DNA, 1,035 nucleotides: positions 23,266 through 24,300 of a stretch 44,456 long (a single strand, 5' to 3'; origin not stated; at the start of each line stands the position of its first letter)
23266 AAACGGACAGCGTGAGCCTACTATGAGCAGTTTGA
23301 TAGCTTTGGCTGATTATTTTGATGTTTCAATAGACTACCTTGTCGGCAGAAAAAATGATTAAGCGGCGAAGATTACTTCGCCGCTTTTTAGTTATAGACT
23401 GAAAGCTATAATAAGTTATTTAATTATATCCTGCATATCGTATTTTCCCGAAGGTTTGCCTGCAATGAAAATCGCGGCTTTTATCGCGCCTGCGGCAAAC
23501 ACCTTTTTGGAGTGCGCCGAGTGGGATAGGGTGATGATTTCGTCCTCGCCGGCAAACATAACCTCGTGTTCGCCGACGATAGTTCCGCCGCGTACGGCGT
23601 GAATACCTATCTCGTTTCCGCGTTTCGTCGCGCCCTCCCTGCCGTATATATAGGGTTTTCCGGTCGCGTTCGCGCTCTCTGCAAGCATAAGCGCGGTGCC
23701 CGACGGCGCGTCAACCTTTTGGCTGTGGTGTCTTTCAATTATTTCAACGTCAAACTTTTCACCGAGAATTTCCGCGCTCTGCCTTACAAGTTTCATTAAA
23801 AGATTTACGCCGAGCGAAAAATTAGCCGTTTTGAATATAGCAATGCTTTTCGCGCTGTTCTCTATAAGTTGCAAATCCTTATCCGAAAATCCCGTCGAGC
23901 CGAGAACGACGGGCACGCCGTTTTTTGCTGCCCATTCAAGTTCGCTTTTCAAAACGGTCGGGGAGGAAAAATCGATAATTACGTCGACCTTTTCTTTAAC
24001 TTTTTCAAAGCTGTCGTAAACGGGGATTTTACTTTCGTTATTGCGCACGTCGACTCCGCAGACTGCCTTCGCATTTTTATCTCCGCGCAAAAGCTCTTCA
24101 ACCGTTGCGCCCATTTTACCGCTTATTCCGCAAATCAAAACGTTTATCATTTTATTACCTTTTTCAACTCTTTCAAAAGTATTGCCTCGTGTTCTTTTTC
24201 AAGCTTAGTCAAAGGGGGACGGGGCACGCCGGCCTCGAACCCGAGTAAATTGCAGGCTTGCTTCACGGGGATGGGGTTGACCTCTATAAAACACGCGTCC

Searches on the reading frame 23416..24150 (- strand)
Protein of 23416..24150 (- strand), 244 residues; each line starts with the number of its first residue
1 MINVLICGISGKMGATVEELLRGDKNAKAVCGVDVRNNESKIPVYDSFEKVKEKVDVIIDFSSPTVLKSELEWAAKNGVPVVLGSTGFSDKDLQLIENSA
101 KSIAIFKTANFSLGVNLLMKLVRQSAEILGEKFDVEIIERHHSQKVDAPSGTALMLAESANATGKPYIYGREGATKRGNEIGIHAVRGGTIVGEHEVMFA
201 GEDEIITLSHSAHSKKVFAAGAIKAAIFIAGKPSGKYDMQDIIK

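Call 5: search_protein_families(library=pfam, proteins=[window:23416-24150:-], max_evalue=1)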
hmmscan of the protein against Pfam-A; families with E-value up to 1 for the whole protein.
window:23416-24150:- (244 aa): 5 families
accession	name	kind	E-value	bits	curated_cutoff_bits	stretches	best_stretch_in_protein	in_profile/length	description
PF05173.19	DapB_C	-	5.3e-46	156.1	27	1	114-243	1-121/121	Dihydrodipicolinate reductase, C-terminus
PF01113.26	DapB_N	-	5.3e-26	91.6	25.6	1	2-111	1-124/124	Dihydrodipicolinate reductase, N-terminus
PF02629.25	CoA_binding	-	0.00082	20.5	22.3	1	2-83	4-92/97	CoA binding domain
PF03447.22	NAD_binding_3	-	0.003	18.7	24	1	14-89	6-93/116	Homoserine dehydrogenase, NAD binding domain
PF13407.12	Peripla_BP_4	-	0.041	13.9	35.1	1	51-138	52-127/258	Periplasmic binding protein domain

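Call 58: find_encoding_contigs(protein=window:23416-24150:-, flank=5000, max_places=10)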
Protein window:23416-24150:- (244 aa): 5 contigs read that carry it; 4 places shown.
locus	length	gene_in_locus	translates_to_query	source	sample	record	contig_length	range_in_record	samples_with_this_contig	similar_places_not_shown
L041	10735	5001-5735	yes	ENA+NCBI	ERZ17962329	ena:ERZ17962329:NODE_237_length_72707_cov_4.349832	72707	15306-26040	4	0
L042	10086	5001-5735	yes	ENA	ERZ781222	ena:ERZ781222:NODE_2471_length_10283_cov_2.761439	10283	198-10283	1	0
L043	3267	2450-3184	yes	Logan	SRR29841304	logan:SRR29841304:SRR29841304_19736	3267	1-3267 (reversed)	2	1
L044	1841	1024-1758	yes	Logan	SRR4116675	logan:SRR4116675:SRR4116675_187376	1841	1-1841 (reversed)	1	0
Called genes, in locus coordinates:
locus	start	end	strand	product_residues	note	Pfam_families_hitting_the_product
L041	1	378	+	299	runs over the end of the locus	PF00126:HTH_1, PF12849:PBP_like_2 (weak), PF03466:LysR_substrate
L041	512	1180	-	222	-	-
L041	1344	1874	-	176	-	PF00719:Pyrophosphatase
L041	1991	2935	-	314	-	PF01790:LGT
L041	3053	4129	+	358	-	PF01118:Semialdhyde_dh, PF02774:Semialdhyde_dhC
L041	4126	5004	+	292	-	PF00701:DHDPS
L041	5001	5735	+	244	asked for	PF01113:DapB_N, PF05173:DapB_C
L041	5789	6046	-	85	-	PF13560:HTH_31, PF12844:HTH_19, PF13443:HTH_26 (weak), PF01381:HTH_3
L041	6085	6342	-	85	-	PF13560:HTH_31, PF12844:HTH_19, PF13443:HTH_26 (weak), PF01381:HTH_3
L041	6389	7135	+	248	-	-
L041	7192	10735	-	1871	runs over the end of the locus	PF13195:DUF4011, PF13086:AAA_11 (weak), PF13604:AAA_30 (faint), PF01443:Viral_helicase1 (faint), PF13245:AAA_19 (faint), PF13086:AAA_11 (weak), PF13087:AAA_12, PF18741:MTES_1575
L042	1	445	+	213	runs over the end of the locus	?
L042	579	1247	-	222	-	-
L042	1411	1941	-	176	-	PF00719:Pyrophosphatase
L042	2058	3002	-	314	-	PF01790:LGT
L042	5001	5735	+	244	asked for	PF01113:DapB_N, PF05173:DapB_C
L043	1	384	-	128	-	?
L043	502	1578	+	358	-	PF01118:Semialdhyde_dh, PF02774:Semialdhyde_dhC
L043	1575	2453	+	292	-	PF00701:DHDPS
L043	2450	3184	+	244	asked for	PF01113:DapB_N, PF05173:DapB_C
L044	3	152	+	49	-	?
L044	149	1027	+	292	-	PF00701:DHDPS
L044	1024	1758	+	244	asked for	PF01113:DapB_N, PF05173:DapB_C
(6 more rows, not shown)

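Call 71: list_cluster_members(proteins=[P0001, P0002, P0004, window:23416-24150:-, window:16344-21959:+, window:25022-26098:-])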
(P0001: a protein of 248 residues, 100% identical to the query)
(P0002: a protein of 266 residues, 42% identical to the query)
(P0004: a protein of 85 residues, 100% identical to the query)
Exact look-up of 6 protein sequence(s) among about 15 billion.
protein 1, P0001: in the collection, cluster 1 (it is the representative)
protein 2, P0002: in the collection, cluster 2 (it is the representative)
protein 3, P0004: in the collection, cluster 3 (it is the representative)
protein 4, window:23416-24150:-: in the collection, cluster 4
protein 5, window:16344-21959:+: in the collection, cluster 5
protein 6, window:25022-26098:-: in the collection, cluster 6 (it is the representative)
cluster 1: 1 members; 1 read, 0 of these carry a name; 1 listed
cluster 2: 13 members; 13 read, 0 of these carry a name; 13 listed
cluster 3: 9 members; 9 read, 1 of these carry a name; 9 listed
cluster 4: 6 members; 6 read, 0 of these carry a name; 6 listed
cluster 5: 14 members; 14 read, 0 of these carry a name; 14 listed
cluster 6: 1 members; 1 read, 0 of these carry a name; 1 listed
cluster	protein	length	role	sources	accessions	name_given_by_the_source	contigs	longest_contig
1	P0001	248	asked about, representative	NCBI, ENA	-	-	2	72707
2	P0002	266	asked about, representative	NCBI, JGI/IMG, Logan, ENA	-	-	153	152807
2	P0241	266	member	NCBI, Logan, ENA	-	-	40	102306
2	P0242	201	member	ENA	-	-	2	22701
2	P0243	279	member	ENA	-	-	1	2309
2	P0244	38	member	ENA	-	-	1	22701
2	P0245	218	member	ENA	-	-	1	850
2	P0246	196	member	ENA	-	-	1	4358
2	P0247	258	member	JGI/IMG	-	-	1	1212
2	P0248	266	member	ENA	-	-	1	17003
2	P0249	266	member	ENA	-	-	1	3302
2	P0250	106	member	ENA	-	-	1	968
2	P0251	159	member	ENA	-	-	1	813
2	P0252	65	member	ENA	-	-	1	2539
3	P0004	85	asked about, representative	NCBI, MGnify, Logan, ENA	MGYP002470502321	CR=1 FL=1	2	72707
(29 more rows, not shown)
